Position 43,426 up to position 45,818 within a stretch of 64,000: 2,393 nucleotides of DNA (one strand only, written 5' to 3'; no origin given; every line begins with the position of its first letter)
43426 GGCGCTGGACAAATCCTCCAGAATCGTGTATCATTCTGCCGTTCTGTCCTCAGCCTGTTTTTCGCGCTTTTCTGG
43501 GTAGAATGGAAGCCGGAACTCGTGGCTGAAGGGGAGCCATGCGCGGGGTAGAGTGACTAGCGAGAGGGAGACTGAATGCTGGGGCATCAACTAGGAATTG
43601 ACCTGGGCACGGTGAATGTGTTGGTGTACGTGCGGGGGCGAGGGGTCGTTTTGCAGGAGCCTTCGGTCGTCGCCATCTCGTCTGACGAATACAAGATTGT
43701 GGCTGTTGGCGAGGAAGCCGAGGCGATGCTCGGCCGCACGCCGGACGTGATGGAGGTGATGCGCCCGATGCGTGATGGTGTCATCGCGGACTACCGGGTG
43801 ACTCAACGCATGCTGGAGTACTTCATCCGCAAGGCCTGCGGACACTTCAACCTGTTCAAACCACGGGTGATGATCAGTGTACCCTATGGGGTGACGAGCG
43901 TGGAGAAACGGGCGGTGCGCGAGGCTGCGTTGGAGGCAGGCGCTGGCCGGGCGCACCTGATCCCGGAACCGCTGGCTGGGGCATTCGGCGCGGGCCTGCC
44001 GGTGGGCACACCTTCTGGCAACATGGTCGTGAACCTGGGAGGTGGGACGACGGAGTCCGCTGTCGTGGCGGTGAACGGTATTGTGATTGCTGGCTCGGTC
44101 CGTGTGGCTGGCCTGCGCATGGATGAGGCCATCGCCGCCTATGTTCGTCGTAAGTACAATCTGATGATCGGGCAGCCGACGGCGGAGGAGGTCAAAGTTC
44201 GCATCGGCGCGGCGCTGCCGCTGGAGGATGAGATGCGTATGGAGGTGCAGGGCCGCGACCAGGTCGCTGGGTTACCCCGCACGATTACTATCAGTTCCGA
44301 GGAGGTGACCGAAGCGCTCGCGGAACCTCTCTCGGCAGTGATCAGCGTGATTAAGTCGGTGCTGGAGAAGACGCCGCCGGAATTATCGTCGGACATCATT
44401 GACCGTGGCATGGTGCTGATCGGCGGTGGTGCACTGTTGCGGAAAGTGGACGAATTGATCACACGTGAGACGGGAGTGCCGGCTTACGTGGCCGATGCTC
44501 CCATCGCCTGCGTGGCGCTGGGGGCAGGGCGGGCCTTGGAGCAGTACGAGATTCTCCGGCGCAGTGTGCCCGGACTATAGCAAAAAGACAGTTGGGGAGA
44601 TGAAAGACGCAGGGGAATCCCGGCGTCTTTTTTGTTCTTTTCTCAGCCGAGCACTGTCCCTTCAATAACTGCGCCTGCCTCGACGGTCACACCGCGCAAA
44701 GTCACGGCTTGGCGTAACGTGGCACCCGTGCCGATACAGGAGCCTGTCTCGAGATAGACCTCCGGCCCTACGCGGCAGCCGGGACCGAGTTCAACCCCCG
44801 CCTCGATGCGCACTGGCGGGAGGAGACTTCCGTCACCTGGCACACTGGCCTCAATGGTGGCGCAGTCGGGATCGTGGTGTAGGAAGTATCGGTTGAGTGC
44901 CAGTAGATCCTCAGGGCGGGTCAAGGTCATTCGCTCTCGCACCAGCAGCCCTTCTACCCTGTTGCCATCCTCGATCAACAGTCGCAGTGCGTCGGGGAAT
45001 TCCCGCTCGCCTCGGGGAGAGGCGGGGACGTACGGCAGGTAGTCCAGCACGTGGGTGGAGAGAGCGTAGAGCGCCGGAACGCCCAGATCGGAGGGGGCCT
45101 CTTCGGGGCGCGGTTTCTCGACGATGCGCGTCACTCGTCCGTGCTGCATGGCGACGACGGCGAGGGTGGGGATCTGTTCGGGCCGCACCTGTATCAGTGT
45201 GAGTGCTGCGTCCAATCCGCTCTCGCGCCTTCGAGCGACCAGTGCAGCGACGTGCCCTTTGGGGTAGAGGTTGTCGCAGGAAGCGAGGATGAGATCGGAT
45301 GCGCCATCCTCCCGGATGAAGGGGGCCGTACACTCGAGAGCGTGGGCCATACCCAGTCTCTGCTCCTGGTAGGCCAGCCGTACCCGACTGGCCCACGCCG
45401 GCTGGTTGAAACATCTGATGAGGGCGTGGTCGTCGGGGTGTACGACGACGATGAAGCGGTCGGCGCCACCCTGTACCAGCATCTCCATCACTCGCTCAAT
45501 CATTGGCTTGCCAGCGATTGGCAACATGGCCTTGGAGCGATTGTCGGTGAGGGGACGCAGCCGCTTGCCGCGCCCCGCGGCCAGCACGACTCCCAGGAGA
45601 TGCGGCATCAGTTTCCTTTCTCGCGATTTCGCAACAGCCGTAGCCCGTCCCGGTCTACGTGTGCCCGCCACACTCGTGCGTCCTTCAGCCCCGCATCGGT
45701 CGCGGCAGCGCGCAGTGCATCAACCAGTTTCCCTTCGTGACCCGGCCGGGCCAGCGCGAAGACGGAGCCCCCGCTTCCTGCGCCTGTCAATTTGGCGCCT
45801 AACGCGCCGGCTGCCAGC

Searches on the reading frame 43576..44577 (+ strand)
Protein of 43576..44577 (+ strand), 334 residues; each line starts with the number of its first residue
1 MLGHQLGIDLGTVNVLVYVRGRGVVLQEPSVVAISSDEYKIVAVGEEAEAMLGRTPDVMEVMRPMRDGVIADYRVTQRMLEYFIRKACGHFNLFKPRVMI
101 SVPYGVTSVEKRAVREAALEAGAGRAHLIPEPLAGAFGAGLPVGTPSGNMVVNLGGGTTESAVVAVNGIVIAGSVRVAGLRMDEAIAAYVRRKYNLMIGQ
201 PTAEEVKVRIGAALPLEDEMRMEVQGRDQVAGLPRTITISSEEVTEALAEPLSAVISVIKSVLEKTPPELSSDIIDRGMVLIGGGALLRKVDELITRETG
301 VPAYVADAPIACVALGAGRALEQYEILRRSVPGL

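Call 77: search_protein_families(library=pfam, proteins=[window:43576-44577:+], max_evalue=0.00001)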
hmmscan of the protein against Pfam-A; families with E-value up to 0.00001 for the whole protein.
window:43576-44577:+ (334 aa): 4 families
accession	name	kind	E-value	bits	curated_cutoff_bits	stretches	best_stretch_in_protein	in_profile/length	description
PF06723.19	MreB_Mbl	-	2.4e-132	441.2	27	1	4-326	2-324/327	MreB/Mbl protein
PF00022.25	Actin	-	1e-08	34.7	27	1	29-193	31-190/410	Actin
PF14450.12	FtsA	-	3.1e-07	31.2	31.8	1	150-308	1-112/127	Cell division protein FtsA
PF00012.26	HSP70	-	1.7e-06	27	20.6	0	98-317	136-368/599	Hsp70 protein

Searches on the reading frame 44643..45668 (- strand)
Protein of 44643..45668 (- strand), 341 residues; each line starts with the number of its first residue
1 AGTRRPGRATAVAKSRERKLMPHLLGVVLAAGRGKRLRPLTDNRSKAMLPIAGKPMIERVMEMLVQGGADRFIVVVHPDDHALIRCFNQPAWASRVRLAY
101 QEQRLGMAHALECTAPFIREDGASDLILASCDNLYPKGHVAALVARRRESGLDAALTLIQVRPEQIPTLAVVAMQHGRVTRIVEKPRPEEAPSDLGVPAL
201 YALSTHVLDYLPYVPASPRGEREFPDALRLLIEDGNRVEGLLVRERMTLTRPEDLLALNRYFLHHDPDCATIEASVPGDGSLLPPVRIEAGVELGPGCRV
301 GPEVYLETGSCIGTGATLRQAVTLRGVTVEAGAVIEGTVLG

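Call 77: search_protein_families(library=pfam, proteins=[window:44643-45668:-], max_evalue=0.00001)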
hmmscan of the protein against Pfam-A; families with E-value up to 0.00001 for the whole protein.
window:44643-45668:- (341 aa): 3 families
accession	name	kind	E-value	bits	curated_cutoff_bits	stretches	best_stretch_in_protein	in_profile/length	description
PF00483.29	NTP_transferase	-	1e-28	101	21.2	1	26-239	2-217/245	Nucleotidyl transferase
PF12804.13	NTP_transf_3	-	3.6e-15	57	27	1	26-160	1-124/160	MobA-like NTP transferase domain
PF00132.30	Hexapep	-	1.3e-06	28.3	27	0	286-319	2-35/36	Bacterial transferase hexapeptide (six repeats)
